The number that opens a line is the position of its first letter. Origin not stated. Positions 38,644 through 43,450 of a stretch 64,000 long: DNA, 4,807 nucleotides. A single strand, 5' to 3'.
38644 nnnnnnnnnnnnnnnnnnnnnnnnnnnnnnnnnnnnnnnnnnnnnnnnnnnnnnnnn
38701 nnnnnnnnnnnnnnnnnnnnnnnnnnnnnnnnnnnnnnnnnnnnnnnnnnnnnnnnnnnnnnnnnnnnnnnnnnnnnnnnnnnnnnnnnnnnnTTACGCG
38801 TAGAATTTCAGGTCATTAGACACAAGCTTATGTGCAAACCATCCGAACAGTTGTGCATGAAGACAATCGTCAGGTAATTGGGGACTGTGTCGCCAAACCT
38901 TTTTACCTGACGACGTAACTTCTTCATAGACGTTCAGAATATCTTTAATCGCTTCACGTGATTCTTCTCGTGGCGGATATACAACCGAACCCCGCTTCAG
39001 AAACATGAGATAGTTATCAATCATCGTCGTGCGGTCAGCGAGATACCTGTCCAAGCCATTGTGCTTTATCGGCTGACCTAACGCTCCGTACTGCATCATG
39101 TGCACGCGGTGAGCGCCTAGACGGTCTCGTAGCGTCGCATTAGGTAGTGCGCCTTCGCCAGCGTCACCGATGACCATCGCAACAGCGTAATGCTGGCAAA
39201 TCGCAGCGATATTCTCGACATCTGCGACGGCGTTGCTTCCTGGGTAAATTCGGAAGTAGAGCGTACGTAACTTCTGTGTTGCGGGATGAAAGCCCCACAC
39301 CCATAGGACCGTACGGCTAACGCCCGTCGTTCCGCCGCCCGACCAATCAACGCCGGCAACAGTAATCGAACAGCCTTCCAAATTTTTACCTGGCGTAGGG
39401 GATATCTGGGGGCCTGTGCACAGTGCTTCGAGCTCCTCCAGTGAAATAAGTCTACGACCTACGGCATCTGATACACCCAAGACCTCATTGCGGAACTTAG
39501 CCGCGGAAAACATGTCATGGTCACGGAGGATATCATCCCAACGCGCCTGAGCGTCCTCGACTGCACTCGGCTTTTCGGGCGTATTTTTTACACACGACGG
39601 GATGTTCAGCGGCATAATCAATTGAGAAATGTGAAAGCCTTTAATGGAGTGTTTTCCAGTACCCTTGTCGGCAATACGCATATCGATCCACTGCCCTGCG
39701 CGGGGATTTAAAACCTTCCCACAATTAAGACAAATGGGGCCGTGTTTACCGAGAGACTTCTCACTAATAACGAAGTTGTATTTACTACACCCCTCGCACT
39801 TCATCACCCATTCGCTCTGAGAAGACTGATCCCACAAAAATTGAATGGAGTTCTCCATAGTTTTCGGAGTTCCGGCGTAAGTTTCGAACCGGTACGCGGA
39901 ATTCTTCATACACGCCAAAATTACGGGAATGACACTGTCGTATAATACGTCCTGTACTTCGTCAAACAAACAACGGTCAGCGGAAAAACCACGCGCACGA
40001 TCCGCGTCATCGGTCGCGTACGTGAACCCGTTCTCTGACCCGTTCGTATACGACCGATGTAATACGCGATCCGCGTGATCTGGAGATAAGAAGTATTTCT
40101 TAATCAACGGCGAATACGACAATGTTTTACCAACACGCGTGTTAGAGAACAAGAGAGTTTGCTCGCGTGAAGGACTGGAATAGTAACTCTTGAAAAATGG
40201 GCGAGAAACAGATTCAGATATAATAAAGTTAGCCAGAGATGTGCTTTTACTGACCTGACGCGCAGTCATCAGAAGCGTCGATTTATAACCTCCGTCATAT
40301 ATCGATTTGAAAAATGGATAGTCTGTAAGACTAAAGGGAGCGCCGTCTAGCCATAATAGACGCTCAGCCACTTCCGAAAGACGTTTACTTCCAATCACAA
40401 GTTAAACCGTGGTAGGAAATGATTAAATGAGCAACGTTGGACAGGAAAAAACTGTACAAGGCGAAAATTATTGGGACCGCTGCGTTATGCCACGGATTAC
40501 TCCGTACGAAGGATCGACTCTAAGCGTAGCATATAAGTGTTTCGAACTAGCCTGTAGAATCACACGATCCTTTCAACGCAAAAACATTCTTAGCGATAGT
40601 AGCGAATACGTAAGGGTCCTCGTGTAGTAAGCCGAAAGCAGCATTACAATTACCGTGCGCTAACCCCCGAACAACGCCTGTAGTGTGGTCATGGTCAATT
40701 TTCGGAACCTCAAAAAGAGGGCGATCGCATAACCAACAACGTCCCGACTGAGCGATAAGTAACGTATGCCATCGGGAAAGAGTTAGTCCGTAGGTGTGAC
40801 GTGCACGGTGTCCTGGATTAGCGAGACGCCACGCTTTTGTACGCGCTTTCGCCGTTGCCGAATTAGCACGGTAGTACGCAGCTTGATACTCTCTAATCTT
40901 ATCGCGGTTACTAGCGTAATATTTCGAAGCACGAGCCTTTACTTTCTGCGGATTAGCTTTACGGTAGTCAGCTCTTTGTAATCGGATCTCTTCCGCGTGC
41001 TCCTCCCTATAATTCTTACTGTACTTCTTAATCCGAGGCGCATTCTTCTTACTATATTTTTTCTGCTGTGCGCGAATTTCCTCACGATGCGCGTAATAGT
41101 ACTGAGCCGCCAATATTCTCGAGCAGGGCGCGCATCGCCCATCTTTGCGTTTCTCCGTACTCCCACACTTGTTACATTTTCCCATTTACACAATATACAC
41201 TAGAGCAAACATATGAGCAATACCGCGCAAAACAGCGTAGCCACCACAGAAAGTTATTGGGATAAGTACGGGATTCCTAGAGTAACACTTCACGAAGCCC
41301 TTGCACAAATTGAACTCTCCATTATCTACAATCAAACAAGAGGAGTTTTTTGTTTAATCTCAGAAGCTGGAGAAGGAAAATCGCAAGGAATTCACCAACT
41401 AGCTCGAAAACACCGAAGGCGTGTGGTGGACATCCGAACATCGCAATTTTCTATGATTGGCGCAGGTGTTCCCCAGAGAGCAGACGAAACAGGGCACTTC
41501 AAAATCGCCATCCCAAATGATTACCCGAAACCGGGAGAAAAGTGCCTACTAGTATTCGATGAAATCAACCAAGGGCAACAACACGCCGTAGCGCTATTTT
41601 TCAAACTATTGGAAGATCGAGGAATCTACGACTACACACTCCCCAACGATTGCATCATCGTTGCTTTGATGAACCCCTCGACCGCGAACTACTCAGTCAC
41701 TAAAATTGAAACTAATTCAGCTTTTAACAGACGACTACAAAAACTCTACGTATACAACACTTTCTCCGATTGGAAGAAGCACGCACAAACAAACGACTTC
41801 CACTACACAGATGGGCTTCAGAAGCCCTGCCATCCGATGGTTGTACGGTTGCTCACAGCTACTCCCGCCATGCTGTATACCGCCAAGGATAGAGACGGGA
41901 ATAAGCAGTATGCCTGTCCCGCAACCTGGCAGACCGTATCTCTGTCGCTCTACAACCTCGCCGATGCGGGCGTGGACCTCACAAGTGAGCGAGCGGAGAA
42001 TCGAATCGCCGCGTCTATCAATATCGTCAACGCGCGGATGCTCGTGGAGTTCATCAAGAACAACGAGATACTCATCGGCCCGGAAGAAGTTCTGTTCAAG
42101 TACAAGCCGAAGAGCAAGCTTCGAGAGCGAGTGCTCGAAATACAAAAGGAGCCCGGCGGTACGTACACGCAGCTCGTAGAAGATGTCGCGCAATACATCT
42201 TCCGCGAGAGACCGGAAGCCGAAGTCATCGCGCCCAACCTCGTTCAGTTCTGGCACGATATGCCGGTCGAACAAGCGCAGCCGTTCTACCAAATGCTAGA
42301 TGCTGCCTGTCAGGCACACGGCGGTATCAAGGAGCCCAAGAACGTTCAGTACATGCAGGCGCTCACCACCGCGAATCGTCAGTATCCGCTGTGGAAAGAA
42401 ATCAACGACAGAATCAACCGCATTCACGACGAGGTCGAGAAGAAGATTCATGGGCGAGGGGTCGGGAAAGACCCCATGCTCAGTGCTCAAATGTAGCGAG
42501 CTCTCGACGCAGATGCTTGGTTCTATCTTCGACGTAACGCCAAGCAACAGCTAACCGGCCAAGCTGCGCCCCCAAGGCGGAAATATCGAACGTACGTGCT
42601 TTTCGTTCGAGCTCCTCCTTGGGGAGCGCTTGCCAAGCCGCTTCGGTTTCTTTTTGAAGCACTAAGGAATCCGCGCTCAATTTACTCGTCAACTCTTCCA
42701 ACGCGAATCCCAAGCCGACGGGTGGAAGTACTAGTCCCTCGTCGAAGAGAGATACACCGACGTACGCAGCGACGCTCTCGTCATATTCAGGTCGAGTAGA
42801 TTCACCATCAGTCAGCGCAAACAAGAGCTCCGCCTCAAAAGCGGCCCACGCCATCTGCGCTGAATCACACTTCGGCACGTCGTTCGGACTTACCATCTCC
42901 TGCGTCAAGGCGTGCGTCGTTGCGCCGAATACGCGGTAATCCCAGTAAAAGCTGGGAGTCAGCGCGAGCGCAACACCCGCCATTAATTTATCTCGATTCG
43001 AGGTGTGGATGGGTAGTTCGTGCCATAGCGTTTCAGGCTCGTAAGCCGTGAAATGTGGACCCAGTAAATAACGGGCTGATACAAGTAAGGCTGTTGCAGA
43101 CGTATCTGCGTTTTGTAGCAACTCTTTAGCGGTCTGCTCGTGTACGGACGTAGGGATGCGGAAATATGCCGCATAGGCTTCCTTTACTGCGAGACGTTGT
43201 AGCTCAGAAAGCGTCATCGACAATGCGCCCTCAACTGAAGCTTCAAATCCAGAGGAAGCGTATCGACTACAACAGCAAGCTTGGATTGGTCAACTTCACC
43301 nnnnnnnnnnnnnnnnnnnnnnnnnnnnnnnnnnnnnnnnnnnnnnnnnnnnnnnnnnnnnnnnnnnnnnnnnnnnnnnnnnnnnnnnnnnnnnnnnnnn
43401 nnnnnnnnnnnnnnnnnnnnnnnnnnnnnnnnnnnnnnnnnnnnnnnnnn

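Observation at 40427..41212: Free-standing HNH endonuclease flanked by a diverged duplicate of its neighbour's 5' end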

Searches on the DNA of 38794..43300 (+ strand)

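Call 6: search_dna_similar(query=window:38794-43300:+, collection=phages, mode=distant, max_rows=30)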
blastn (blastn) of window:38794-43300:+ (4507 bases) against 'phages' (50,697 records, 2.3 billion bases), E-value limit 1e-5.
No match.

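Call 63: search_rna_families(source=window, start=40000, end=41800, threshold=evalue, max_evalue=1)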
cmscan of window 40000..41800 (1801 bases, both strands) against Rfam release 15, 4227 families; matches with E-value up to 1: 1.
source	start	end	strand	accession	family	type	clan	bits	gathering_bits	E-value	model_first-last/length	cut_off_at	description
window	40924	40995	-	RF02202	UCA1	Gene; lncRNA;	-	16.8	80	0.42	1-75/75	no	Urothelial cancer associated 1 conserved region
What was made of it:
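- On Group I/II intron-borne endonuclease or IS/transposon: No Rfam hit except a chance lncRNA match at E = 0.42 (call 63).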

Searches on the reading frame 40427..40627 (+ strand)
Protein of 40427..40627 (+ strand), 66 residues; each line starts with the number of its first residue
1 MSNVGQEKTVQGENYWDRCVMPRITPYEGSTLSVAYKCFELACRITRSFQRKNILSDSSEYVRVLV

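Call 7: search_protein_families(library=pfam, proteins=[window:40427-40627:+], max_evalue=0.01)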
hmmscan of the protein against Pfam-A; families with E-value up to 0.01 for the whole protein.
window:40427-40627:+ (66 aa): 0 families

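Call 55: search_protein_families(library=phrogs, proteins=[window:40427-40624:+], max_evalue=0.001)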
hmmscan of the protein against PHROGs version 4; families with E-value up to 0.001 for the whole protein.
window:40427-40624:+ (66 aa): 0 families
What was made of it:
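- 40427..40627 (+): The 66-codon ORF of the finding. It is the remnant read through into the antisense of the nuclease gene's 3' end, and is most likely not a gene in its own right. No Pfam or PHROG hit (calls 7, 55).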

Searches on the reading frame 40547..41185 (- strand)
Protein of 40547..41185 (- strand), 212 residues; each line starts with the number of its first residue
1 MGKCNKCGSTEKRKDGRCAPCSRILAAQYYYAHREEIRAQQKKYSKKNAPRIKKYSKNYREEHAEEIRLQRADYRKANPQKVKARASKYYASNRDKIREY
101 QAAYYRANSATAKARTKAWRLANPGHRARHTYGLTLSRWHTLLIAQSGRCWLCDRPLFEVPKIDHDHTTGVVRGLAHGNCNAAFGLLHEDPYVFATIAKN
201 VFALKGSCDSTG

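Call 7: search_protein_families(library=pfam, proteins=[window:40547-41185:-], max_evalue=0.01)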
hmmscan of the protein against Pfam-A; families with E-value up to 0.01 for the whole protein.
window:40547-41185:- (212 aa): 1 family
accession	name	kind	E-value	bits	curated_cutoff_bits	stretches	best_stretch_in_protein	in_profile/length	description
PF02945.21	Endonuclease_7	-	2.9e-13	49.9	23.6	1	126-196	2-75/82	Recombination endonuclease VII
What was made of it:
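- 40547..41185 (-): Free-standing Endonuclease VII-type (DHHRN) nuclease gene, 212 aa. It has an N-terminal CxxC...CxxC zinc-ribbon-like start, helical basic repeats, and the catalytic motif in the C-terminal part (residues ~144-187). PF02945 E = 2.9e-13 (call 7).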

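Call 25: find_homologous_proteins(query=window:40550-41185:-)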
Query window:40550-41185:- (212 aa): 9 proteins with E <= 0.001 among 74 candidates.
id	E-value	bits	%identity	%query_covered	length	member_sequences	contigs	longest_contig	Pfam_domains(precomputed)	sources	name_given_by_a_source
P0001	3.9e-141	486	100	100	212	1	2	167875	PF02945.22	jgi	jgi:hypothetical protein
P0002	8.4e-42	161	42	95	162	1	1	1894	PF02945.22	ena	-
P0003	7.0e-17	80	42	49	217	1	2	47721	PF13384.13,PF02945.22,PF02796.22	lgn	-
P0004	1.3e-14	72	41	50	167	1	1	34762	PF02945.22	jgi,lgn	jgi:hypothetical protein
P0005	1.8e-8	52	31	79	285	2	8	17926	PF02945.22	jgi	jgi:hypothetical protein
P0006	1.8e-7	49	32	53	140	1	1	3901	PF02945.22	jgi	jgi:hypothetical protein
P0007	6.6e-7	47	42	27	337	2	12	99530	PF21476.5,PF02945.22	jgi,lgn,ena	-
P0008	1.2e-6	46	34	45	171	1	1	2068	PF02945.22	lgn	-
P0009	1.2e-6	46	32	59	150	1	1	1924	PF02945.22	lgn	-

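Call 26: find_encoding_contigs(protein=P0001, flank=4000)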
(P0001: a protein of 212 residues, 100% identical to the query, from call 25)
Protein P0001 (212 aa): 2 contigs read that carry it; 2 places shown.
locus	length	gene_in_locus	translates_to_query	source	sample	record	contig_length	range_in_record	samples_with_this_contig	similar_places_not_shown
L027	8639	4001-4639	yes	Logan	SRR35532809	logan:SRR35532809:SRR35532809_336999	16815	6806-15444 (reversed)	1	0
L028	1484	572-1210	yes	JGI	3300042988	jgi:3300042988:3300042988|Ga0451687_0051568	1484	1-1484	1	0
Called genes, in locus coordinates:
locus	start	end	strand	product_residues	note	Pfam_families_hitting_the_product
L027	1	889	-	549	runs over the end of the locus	PF13203:DUF2201_N (weak)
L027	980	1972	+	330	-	-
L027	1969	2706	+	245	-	-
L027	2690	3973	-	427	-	-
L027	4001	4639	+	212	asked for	PF02945:Endonuclease_7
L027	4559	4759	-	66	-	-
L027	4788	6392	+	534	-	PF05876:GpA_ATPase (weak)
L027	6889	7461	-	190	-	PF16473:Rv2179c-like (faint), PF00929:RNase_T, PF21762:DEDDh_C (weak)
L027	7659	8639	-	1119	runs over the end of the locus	PF03167:UDG (faint), PF01612:DNA_pol_A_exo1, PF00476:DNA_pol_A, PF14890:Intein_splicing (weak), PF00476:DNA_pol_A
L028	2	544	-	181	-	?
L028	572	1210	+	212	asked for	PF02945:Endonuclease_7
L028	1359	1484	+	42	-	?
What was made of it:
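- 40427..40627 (+): Gene callers do call it on the identical contig L027 (call 26).
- It is called as a gene on an identical contig (call 26).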

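Call 27: find_encoding_contigs(protein=P0002, flank=4000)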
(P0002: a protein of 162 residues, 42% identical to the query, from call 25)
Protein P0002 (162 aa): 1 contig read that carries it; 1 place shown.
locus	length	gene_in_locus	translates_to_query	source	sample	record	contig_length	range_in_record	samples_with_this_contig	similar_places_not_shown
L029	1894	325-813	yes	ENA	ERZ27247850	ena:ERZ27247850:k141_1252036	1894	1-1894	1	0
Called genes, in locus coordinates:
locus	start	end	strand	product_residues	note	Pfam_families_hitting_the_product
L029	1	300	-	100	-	?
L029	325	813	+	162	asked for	PF02945:Endonuclease_7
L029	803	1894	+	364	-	?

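Call 39: find_related_loci(query=A3, collection=viral_contigs, flank=3500)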
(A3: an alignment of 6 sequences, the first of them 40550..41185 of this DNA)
Query A3 (212 aa) in viral_contigs; peptide patterns used: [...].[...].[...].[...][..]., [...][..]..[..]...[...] (x = any residue, [..] = any of these).
600 stretches matched a pattern (row limit reached: there are more); 485 encode a relative of the query (tblastn E <= 1e-3); the best 80 are kept; 80 distinct loci.
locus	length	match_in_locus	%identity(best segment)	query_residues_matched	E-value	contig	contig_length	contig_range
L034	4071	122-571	34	47-201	2e-19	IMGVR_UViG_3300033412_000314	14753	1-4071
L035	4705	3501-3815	41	98-191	3e-18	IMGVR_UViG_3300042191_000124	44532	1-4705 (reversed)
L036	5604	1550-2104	30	6-198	3e-18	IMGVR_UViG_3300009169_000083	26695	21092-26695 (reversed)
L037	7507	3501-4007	31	49-198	2e-17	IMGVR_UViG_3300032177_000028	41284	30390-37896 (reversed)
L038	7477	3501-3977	29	19-190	3e-17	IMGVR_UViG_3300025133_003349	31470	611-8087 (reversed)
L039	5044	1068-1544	29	19-190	3e-17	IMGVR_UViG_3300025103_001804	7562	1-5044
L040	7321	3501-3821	39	89-191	7e-17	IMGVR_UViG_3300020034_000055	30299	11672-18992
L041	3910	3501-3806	40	96-191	2e-16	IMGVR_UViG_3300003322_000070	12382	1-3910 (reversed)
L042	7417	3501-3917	31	94-206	3e-16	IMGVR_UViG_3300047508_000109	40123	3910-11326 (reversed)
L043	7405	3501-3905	33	38-190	4e-16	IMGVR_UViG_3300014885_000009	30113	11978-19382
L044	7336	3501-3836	37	82-187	6e-16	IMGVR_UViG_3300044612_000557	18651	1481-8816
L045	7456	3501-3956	31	52-193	6e-16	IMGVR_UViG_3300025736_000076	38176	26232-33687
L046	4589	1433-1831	34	65-205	7e-16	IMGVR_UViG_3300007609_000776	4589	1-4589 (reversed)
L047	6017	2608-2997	31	74-194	8e-16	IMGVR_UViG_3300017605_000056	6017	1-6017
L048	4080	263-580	40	101-199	1e-15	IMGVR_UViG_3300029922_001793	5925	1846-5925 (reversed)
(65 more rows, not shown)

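Call 44: search_solved_structures(query=window:40550-41185:-, max_evalue=1, show_alignments=2)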
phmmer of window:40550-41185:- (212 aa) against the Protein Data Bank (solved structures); distinct sequences matched with E-value up to 1: 4.
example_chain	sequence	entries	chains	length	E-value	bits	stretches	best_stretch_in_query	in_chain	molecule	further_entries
1e7d_A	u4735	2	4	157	0.012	18.5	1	144-187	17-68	RECOMBINATION ENDONUCLEASE VII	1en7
6yxy_Bi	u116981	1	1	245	0.038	16.9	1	28-123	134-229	mL101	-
1e7l_A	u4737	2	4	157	0.058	16.3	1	144-187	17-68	RECOMBINATION ENDONUCLEASE VII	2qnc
2qnf_A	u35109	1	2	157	0.088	15.7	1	144-187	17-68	Recombination endonuclease VII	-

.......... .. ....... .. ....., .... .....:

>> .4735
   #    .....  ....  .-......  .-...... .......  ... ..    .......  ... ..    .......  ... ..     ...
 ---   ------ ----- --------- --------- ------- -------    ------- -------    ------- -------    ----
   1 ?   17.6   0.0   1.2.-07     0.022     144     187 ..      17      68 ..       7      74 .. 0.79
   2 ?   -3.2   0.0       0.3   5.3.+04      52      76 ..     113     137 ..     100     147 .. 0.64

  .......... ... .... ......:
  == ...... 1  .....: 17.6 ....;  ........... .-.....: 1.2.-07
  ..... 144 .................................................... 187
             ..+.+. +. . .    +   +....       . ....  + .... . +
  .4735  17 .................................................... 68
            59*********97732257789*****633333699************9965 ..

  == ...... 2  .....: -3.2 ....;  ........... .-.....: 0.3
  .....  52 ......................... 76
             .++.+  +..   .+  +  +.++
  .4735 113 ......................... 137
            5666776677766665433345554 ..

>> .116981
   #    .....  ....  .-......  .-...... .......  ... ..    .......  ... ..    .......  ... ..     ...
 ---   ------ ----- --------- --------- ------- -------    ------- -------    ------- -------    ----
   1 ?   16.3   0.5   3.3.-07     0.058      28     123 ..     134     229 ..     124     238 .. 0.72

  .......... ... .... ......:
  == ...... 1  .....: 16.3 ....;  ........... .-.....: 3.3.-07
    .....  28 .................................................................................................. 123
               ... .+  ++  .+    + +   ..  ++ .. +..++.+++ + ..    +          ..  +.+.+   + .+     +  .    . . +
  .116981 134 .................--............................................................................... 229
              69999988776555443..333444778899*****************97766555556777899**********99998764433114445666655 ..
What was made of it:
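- On DHHRN (Endo VII-motif) endonucleases, endonuclease clade (F-CphI type): Nothing aligns to T4 Endo VII residues 69-157 (call 44).
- On T4 gp49-type Holliday junction resolvase: Only the 44-residue motif aligns, with E = 0.012 (call 44).
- Only residues 144-187 align, to T4 residues 17-68 (call 44).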

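Call 55: search_protein_families(library=phrogs, proteins=[window:40550-41185:-], max_evalue=0.001)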
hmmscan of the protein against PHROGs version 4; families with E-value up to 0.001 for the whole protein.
window:40550-41185:- (212 aa): 7 families
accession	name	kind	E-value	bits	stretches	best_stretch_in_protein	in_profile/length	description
phrog_2914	-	DNA, RNA and nucleotide metabolism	2.3e-18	67.6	1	80-198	26-149/190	endonuclease VII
phrog_2633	-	DNA, RNA and nucleotide metabolism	4.8e-17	63.5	1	102-195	37-130/142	endonuclease VII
phrog_423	-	DNA, RNA and nucleotide metabolism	7e-11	43.3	1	141-187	17-67/159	endonuclease VII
phrog_307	-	DNA, RNA and nucleotide metabolism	1.7e-10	42.4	1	113-194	86-169/334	endonuclease VII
phrog_1035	-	DNA, RNA and nucleotide metabolism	4.1e-06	27.9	0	3-180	65-199/271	endonuclease VII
phrog_11865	-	DNA, RNA and nucleotide metabolism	0.00023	22.6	1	163-187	2-26/95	endonuclease VII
phrog_14729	-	unknown function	0.00026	22.1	0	163-183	65-85/92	-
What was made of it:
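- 40547..41185 (-): PHROG 'endonuclease VII' families (call 55).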
